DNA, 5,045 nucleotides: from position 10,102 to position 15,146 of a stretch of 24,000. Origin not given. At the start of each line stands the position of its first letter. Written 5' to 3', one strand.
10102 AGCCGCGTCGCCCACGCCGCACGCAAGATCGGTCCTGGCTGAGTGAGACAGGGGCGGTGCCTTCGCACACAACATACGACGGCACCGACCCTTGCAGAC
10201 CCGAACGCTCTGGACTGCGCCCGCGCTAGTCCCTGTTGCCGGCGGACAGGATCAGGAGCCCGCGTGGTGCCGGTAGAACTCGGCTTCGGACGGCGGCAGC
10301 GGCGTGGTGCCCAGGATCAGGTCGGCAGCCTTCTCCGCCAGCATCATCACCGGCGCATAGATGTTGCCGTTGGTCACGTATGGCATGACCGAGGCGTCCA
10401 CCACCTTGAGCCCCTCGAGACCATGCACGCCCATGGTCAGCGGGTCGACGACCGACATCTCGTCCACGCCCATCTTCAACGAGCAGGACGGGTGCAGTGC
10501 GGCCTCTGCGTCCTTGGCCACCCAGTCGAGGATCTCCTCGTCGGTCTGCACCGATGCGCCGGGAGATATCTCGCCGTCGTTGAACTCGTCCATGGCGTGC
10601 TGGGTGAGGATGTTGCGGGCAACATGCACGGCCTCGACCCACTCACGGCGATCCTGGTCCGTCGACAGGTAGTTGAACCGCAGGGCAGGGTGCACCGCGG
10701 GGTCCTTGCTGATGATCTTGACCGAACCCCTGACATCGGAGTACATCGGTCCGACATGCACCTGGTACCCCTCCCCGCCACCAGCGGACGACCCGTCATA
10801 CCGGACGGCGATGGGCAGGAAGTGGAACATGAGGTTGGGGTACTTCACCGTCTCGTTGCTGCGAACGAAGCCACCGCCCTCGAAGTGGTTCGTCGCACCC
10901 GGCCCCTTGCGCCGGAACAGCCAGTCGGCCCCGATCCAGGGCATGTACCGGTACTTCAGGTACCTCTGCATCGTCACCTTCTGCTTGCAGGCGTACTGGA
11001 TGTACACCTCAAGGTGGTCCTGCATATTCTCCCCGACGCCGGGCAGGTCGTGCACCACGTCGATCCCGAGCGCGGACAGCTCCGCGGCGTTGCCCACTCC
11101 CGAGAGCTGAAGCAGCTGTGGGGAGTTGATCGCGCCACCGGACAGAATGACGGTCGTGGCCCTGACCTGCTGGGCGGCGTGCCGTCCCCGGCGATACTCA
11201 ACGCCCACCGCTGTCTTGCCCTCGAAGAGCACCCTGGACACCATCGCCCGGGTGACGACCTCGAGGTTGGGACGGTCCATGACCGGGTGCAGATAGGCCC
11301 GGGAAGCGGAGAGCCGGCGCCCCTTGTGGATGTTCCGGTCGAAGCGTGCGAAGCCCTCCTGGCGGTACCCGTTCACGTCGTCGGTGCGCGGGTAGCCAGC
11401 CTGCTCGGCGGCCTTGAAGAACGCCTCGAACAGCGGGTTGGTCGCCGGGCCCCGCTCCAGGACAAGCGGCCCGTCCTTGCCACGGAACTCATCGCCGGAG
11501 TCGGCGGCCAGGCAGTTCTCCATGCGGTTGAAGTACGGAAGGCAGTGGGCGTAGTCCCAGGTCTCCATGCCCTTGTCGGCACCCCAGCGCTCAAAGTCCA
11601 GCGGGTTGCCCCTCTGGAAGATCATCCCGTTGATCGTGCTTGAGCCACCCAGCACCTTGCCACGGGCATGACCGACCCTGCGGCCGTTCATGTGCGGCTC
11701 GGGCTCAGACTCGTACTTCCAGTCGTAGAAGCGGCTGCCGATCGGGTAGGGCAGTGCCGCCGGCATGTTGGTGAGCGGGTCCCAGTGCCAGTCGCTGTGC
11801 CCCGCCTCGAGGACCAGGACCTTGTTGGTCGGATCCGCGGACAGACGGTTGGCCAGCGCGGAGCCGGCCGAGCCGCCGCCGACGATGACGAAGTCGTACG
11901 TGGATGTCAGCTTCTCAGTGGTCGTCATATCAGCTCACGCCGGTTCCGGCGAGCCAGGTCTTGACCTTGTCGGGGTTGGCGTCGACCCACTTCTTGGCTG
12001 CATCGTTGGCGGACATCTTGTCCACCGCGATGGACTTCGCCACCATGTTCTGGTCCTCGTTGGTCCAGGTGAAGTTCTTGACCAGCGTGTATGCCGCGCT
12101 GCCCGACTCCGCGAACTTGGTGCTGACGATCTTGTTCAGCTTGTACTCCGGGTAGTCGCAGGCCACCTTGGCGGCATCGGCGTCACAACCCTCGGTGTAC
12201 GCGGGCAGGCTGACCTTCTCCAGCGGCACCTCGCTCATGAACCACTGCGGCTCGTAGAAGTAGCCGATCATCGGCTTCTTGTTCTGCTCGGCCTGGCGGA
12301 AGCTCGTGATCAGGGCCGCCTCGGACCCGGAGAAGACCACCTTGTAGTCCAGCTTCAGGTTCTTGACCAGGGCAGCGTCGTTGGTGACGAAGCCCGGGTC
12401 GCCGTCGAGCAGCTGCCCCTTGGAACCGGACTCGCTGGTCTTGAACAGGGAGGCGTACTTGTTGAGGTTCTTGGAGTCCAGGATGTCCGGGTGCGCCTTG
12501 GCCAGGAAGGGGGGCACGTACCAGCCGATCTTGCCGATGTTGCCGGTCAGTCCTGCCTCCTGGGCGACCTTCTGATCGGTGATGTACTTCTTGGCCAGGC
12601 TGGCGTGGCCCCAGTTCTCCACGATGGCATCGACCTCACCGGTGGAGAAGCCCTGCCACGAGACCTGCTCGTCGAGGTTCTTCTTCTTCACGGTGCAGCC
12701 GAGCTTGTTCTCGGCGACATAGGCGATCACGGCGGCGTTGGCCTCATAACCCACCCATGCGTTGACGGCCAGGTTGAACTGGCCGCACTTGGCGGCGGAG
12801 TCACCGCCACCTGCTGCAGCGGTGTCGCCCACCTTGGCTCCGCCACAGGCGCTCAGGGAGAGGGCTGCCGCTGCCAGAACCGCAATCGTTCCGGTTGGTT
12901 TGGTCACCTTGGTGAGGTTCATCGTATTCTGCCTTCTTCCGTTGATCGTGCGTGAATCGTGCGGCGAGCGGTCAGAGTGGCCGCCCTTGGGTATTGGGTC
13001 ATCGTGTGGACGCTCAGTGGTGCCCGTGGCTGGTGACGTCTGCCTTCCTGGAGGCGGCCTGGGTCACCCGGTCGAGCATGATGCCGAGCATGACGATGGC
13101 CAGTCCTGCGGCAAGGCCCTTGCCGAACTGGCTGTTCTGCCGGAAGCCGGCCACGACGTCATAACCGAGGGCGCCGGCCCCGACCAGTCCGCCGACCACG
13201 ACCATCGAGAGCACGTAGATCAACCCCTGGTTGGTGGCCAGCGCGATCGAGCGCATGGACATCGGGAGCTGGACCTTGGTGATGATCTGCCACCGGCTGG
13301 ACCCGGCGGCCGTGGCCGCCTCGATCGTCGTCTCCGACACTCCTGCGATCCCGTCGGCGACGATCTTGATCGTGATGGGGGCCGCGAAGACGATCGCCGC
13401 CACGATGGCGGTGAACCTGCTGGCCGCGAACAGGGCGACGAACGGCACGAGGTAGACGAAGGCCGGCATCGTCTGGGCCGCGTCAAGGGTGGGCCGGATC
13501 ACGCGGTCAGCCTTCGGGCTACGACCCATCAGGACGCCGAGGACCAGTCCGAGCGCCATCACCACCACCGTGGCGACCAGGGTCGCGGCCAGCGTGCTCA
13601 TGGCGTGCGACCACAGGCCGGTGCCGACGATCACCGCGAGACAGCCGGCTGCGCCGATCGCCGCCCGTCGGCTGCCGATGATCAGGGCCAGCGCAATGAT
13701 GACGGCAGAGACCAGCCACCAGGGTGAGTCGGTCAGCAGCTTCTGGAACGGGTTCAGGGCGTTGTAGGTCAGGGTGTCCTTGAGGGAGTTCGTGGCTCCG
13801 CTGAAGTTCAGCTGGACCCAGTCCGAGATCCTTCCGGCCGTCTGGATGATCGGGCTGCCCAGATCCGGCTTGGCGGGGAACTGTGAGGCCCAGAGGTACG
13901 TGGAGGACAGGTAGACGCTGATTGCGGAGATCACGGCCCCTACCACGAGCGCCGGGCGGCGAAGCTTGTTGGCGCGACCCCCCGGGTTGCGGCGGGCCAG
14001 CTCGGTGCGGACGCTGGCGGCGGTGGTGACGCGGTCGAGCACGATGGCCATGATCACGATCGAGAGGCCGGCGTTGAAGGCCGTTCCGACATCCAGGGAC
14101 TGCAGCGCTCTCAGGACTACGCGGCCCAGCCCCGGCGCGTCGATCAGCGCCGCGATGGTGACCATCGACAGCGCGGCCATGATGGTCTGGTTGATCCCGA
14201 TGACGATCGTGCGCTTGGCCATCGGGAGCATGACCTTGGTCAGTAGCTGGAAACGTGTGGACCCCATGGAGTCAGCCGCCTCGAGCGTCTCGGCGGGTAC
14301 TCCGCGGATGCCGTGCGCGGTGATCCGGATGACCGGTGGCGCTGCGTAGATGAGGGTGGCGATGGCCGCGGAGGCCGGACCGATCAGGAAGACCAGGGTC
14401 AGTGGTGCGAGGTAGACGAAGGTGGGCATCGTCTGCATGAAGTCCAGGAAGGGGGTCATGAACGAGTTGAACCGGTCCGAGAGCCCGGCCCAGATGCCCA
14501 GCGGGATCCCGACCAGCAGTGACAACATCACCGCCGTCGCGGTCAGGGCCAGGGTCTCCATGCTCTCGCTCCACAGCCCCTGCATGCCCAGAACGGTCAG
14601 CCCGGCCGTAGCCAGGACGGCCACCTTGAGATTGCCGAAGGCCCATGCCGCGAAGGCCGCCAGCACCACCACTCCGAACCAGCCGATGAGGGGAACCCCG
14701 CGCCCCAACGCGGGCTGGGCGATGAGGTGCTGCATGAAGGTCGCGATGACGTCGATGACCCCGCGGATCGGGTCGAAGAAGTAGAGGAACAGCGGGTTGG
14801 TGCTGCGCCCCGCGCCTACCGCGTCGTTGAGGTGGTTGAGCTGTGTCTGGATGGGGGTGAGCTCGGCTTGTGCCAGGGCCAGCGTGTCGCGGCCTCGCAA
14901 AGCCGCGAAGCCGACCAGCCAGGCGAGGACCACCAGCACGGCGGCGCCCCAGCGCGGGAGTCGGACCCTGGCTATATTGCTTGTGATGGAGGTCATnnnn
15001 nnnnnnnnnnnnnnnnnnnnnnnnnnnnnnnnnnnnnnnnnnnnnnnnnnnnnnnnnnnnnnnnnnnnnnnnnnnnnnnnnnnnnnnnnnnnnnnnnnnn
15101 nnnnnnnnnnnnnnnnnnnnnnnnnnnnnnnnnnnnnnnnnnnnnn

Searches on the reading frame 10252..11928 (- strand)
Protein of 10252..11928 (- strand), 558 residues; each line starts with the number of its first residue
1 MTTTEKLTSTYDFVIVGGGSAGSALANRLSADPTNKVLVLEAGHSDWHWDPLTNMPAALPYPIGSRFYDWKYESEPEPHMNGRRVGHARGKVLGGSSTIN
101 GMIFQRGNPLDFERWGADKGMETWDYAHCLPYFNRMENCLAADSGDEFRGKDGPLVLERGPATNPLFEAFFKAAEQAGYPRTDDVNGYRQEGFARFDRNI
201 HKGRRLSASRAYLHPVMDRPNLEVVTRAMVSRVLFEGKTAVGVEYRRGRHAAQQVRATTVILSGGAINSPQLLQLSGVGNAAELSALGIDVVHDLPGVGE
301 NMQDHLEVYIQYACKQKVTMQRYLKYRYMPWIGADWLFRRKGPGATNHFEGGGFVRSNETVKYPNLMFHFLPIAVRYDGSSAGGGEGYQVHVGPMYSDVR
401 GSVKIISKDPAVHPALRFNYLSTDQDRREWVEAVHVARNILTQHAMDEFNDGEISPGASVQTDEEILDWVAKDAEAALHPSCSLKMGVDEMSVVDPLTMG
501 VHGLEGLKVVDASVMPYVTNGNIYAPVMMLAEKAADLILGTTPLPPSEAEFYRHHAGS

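Call 6: search_protein_families(library=pfam, proteins=[window:10252-11928:-])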
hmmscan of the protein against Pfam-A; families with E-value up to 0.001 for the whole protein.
window:10252-11928:- (558 aa): 4 families
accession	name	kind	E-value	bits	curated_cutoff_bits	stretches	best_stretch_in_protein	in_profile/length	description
PF00732.25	GMC_oxred_N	-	4.1e-54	184.1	23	1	11-306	1-217/218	GMC oxidoreductase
PF05199.19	GMC_oxred_C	-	3e-30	106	24.6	1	400-531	4-139/139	GMC oxidoreductase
PF13738.12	Pyr_redox_3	-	0.0001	22.1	30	0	210-279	84-147/305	Pyridine nucleotide-disulphide oxidoreductase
PF01266.30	DAO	-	0.00089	19.3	27.9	0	12-44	1-33/353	FAD dependent oxidoreductase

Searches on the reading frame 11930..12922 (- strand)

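Call 6: search_protein_families(library=pfam, proteins=[window:11930-12922:-])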
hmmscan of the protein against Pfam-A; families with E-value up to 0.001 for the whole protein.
window:11930-12922:- (330 aa): 1 family
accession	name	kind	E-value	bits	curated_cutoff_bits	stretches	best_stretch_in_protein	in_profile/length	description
PF04069.17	OpuAC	-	3.2e-37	129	21.2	1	50-314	4-256/257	Substrate binding domain of ABC-type glycine betaine transport system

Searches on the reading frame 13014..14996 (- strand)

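Call 6: search_protein_families(library=pfam, proteins=[window:13014-14996:-])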
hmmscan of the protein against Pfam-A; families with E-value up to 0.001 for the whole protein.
window:13014-14996:- (660 aa): 1 family
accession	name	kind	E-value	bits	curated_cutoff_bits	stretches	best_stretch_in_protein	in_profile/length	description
PF00528.27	BPD_transp_1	-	1e-39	136.6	26.4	2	163-320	1-167/184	Binding-protein-dependent transport system inner membrane component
